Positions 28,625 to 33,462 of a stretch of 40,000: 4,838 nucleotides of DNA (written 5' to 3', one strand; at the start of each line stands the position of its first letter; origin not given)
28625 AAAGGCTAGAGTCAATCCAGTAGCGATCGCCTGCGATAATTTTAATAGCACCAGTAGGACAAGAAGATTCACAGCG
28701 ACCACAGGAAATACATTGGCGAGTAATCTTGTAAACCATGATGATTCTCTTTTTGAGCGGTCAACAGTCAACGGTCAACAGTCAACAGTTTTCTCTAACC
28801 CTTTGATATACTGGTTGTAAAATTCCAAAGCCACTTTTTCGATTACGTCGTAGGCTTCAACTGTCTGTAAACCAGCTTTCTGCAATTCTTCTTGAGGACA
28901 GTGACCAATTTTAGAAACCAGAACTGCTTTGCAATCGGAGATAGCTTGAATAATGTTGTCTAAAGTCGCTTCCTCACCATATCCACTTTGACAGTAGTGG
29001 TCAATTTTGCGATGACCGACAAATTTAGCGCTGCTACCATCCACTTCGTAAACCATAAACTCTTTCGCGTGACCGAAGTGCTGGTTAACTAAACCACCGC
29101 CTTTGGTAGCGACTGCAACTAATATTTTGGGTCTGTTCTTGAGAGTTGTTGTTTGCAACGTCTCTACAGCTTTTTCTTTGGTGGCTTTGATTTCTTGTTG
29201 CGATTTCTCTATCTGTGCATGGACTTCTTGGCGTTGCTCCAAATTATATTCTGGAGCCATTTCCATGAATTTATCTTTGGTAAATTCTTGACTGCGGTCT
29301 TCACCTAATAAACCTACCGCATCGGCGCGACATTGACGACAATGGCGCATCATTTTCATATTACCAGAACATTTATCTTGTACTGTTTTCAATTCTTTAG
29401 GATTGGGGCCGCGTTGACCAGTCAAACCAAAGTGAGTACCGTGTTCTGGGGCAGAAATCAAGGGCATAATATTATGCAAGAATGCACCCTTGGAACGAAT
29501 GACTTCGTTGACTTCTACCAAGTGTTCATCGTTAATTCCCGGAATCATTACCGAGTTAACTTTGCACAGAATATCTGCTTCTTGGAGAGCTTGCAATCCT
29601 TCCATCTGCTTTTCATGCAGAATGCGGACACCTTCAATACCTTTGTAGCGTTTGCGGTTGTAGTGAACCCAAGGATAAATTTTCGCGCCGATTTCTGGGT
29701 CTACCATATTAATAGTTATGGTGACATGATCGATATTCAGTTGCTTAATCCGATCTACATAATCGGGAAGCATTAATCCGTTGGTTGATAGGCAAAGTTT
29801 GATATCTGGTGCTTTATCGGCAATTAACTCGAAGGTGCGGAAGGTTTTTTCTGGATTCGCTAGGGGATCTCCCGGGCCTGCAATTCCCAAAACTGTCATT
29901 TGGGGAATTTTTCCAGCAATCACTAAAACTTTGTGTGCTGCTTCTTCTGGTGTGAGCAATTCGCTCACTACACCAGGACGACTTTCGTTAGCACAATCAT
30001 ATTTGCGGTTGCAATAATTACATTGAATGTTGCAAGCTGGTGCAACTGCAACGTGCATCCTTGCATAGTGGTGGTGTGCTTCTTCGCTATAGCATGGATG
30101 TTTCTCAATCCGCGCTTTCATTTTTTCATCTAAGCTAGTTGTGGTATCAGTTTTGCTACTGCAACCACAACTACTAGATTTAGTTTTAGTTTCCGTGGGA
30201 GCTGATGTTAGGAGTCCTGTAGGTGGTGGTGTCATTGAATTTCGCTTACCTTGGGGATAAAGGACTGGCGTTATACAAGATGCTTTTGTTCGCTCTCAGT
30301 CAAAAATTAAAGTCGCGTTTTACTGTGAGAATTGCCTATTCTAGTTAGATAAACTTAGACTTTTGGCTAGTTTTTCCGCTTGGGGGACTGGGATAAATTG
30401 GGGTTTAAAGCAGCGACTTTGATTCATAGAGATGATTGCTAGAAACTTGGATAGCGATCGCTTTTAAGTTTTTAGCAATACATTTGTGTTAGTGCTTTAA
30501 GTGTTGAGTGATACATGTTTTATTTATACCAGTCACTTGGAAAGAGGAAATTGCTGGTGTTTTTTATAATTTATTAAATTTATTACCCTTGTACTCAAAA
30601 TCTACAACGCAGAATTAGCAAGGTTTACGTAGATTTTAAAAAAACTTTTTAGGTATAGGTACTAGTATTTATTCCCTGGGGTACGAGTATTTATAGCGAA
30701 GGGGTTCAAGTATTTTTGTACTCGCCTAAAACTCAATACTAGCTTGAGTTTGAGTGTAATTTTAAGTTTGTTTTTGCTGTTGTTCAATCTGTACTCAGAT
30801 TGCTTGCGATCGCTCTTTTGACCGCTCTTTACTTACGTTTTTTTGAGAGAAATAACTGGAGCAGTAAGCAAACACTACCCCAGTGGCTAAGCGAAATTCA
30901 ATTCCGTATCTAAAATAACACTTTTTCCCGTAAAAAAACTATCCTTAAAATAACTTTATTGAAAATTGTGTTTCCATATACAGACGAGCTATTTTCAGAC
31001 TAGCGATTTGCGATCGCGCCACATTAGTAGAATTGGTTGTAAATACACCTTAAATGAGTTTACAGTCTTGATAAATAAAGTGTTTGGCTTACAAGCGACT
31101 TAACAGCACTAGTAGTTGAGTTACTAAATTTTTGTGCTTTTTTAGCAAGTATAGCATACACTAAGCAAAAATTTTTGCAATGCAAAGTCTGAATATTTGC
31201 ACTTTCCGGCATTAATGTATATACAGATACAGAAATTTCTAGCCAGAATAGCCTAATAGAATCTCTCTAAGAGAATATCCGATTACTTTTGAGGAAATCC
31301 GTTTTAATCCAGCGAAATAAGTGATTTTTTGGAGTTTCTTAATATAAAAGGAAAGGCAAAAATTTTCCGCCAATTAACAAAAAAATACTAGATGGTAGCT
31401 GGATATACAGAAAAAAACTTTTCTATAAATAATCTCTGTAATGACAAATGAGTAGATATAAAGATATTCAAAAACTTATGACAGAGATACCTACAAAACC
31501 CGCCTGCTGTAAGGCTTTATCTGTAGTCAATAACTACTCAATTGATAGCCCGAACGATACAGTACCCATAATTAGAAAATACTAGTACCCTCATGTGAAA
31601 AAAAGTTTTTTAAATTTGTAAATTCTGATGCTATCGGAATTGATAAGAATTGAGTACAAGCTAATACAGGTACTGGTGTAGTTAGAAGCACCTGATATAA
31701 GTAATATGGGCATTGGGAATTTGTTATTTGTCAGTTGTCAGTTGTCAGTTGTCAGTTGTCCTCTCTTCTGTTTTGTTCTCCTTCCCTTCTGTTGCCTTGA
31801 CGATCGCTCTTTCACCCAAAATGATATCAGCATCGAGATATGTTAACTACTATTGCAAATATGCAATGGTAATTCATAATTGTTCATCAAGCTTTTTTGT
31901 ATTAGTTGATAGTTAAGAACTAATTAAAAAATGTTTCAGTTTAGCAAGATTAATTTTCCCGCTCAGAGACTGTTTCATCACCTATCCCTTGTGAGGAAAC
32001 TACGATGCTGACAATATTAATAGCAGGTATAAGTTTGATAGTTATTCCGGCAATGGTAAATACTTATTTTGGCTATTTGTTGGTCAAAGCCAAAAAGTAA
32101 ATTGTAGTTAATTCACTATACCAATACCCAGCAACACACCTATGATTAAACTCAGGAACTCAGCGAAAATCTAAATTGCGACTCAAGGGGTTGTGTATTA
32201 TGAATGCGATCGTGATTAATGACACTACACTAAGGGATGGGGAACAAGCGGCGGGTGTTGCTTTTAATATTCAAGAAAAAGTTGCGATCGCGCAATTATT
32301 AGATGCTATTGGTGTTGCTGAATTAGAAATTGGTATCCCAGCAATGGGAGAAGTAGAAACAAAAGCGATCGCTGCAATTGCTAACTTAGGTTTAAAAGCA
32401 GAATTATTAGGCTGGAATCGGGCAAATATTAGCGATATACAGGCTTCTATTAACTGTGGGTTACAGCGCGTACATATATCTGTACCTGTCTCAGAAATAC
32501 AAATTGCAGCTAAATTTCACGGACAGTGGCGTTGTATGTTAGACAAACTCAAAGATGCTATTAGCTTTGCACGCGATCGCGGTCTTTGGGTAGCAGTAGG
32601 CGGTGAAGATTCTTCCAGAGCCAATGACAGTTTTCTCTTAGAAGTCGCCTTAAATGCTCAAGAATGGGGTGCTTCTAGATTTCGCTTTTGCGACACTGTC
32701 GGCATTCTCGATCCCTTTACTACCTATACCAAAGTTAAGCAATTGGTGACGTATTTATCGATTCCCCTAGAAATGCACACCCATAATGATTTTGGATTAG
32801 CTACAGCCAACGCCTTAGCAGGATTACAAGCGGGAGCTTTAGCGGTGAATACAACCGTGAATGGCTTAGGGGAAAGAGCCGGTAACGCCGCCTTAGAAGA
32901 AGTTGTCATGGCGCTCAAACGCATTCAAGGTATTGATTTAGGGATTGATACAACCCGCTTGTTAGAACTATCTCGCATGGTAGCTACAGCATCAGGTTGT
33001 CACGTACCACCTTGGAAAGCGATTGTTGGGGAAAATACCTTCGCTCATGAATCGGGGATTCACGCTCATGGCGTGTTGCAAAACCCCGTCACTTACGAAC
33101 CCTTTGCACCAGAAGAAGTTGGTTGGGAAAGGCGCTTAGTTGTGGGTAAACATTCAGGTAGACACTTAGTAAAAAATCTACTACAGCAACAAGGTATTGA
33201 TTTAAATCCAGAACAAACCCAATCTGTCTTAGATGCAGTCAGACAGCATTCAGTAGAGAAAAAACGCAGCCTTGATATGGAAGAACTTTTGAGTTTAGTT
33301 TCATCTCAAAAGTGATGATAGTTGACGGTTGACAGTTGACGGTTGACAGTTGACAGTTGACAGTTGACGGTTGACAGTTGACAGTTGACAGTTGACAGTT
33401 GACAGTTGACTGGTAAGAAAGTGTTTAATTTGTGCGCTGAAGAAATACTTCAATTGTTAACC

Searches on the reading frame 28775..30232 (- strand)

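Call 59: search_protein_families(library=pfam, proteins=[window:28775-30232:-], max_evalue=0.0001)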
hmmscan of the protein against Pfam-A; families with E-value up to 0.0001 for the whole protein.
window:28775-30232:- (485 aa): 2 families
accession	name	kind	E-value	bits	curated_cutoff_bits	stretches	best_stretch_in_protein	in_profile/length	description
PF04055.27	Radical_SAM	-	1.4e-23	84.3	29.5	1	63-241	3-162/166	Radical SAM superfamily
PF02579.22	Nitro_FeMo-Co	-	3e-22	79.2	26.3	1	379-471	2-92/94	Dinitrogenase iron-molybdenum cofactor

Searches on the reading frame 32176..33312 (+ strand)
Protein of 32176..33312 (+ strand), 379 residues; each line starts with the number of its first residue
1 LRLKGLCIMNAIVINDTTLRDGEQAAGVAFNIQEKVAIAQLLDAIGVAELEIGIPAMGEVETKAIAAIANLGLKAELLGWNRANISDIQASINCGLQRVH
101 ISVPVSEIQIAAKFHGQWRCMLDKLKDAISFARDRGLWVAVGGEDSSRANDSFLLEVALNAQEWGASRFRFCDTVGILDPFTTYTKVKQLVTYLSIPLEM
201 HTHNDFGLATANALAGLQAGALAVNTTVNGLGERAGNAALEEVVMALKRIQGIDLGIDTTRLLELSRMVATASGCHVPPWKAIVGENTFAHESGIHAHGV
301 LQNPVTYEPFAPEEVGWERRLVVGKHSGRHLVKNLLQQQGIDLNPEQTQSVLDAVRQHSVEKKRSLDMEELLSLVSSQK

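Call 59: search_protein_families(library=pfam, proteins=[window:32176-33312:+], max_evalue=0.0001)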
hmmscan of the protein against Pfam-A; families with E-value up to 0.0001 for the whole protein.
window:32176-33312:+ (379 aa): 2 families
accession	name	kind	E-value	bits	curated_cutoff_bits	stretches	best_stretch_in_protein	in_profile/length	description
PF00682.25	HMGL-like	-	1.5e-79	267.5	29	1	12-269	2-260/260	HMGL-like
PF22617.1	HCS_D2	-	6.5e-29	100.6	27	1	283-362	1-81/82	Homocitrate synthase post-HMGL domain-like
